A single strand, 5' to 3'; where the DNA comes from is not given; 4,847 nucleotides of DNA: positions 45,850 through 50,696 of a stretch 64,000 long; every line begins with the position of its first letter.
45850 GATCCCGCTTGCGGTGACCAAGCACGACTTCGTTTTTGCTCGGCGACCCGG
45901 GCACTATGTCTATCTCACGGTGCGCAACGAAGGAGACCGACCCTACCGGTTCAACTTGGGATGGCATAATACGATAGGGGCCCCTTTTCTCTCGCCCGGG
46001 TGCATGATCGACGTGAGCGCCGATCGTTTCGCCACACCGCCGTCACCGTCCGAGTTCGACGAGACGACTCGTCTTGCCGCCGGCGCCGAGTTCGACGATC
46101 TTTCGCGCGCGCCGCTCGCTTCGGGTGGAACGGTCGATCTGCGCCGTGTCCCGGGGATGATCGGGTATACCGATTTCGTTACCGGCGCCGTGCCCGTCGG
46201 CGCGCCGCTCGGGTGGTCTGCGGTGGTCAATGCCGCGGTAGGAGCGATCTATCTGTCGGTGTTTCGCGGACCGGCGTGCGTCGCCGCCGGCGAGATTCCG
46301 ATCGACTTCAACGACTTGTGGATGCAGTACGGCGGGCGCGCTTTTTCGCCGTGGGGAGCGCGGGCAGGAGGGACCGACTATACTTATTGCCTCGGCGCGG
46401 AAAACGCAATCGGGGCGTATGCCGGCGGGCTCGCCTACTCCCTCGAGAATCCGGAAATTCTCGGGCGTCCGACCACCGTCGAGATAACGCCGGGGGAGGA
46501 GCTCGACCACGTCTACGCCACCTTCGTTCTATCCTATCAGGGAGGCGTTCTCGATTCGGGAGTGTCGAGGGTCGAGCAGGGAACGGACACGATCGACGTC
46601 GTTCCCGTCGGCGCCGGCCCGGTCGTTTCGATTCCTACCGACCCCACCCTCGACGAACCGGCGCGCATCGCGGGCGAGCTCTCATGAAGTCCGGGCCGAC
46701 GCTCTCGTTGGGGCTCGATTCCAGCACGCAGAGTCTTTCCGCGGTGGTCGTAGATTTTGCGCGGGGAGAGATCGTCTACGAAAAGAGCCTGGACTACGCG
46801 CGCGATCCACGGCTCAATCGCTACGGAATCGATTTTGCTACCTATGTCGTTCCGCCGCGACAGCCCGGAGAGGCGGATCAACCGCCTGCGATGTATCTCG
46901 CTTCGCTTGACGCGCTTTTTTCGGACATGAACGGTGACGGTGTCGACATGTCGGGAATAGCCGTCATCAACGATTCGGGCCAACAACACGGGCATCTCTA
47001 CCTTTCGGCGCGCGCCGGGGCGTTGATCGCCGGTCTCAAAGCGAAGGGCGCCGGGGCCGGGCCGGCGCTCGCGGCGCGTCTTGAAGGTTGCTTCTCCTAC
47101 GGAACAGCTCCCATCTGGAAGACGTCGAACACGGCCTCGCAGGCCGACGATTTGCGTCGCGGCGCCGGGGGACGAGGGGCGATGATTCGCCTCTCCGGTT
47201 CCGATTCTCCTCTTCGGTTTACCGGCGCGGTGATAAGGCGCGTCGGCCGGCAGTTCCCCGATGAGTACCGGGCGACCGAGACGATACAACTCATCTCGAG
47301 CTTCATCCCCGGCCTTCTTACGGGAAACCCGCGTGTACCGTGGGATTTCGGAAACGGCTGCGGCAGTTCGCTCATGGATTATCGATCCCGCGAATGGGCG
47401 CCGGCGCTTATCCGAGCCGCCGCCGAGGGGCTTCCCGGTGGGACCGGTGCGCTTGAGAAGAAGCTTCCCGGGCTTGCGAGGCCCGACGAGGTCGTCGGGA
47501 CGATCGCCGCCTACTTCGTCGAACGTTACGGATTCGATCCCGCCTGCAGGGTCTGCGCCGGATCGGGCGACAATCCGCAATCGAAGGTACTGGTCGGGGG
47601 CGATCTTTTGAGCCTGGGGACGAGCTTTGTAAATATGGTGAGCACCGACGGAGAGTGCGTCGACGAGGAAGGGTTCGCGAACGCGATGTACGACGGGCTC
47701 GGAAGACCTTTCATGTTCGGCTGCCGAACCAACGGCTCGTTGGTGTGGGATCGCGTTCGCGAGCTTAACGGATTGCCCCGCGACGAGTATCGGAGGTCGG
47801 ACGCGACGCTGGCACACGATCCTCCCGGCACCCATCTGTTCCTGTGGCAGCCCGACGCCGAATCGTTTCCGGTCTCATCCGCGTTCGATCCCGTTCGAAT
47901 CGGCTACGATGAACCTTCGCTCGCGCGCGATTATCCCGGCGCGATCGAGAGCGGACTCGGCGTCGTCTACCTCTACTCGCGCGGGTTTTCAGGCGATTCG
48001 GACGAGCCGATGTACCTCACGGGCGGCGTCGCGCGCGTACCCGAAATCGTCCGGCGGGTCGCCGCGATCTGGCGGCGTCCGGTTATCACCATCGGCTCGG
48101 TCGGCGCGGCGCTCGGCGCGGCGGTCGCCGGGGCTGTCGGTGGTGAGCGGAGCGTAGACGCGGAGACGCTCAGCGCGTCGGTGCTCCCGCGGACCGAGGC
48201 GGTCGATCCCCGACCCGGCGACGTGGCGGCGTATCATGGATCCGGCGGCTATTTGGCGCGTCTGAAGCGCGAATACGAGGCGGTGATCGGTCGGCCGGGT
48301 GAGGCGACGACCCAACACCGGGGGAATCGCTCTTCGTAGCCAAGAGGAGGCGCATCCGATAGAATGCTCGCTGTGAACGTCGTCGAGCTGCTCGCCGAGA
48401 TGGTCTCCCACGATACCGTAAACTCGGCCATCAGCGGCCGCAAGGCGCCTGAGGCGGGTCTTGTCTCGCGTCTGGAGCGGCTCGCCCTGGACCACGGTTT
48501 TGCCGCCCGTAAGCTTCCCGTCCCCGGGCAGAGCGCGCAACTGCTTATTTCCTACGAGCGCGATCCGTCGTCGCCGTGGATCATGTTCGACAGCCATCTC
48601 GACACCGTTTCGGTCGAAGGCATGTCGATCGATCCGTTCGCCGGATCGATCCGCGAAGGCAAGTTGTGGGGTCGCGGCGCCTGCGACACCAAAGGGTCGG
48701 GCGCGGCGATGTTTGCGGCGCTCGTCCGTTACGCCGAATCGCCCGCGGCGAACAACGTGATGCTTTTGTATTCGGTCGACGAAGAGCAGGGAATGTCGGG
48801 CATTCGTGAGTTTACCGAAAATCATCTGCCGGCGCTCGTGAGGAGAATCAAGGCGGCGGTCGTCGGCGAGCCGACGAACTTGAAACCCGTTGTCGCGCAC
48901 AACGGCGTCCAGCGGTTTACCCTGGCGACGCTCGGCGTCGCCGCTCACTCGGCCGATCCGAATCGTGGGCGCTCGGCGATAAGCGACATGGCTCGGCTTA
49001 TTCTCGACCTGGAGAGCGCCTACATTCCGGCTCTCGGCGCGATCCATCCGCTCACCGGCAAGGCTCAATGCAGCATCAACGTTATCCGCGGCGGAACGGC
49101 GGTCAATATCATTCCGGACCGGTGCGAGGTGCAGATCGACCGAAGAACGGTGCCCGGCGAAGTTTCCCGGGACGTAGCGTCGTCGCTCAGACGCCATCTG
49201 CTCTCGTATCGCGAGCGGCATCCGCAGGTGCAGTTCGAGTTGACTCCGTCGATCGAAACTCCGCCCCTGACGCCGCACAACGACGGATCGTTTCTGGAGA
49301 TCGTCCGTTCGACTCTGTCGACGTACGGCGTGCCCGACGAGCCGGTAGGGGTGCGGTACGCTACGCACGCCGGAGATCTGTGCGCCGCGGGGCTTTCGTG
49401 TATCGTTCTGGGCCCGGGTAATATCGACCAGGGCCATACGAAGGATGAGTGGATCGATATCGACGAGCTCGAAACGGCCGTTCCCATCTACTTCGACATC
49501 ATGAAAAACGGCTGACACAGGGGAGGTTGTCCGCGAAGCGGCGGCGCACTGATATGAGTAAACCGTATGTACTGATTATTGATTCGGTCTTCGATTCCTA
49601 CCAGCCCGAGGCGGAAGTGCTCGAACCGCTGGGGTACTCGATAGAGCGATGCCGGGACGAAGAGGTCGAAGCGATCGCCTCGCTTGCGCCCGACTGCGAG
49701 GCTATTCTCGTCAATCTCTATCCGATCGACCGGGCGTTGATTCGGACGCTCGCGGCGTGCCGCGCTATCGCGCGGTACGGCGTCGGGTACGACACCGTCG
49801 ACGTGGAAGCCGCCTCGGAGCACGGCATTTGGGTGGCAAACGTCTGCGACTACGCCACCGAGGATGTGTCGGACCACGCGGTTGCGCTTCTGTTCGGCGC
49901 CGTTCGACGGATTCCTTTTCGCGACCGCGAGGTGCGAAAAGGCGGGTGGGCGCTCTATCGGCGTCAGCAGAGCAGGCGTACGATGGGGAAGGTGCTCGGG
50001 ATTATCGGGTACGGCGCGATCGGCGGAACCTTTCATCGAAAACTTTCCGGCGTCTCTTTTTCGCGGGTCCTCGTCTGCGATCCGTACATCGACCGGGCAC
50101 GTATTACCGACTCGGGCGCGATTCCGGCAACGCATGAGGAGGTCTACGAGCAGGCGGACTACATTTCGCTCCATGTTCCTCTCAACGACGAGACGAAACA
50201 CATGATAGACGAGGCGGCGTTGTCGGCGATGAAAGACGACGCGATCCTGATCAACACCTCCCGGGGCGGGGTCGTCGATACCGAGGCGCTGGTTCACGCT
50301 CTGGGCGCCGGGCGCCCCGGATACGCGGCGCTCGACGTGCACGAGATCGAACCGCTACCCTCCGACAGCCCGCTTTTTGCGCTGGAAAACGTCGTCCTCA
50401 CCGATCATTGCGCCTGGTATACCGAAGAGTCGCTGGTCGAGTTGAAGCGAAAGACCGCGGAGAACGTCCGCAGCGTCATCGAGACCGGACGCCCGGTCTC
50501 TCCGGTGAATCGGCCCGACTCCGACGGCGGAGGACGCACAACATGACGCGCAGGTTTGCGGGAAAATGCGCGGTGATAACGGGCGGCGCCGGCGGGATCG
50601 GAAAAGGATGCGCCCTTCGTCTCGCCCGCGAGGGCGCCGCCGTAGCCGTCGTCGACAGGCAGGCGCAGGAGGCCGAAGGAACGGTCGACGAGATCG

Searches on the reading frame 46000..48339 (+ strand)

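Call 65: search_protein_families(library=pfam, proteins=[window:46000-48339:+], max_evalue=0.00001)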
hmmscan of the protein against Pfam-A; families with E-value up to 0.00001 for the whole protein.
window:46000-48339:+ (779 aa): 2 families
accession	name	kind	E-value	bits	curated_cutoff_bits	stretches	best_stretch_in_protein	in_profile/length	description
PF00370.27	FGGY_N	-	1.2e-08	35.3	28.8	1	370-526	95-240/245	FGGY family of carbohydrate kinases, N-terminal domain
PF02782.22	FGGY_C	-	2.5e-06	27.8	27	0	537-713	3-196/198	FGGY family of carbohydrate kinases, C-terminal domain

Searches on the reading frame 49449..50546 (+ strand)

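Call 65: search_protein_families(library=pfam, proteins=[window:49449-50546:+], max_evalue=0.00001)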
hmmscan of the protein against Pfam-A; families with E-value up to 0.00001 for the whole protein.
window:49449-50546:+ (365 aa): 2 families
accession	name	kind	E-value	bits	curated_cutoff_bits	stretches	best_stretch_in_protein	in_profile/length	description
PF02826.25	2-Hacid_dh_C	-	7.6e-52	175.7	25.1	1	145-322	1-178/178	D-isomer specific 2-hydroxyacid dehydrogenase, NAD binding domain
PF00389.36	2-Hacid_dh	-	3.9e-26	91.8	24.6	1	51-354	8-134/134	D-isomer specific 2-hydroxyacid dehydrogenase, catalytic domain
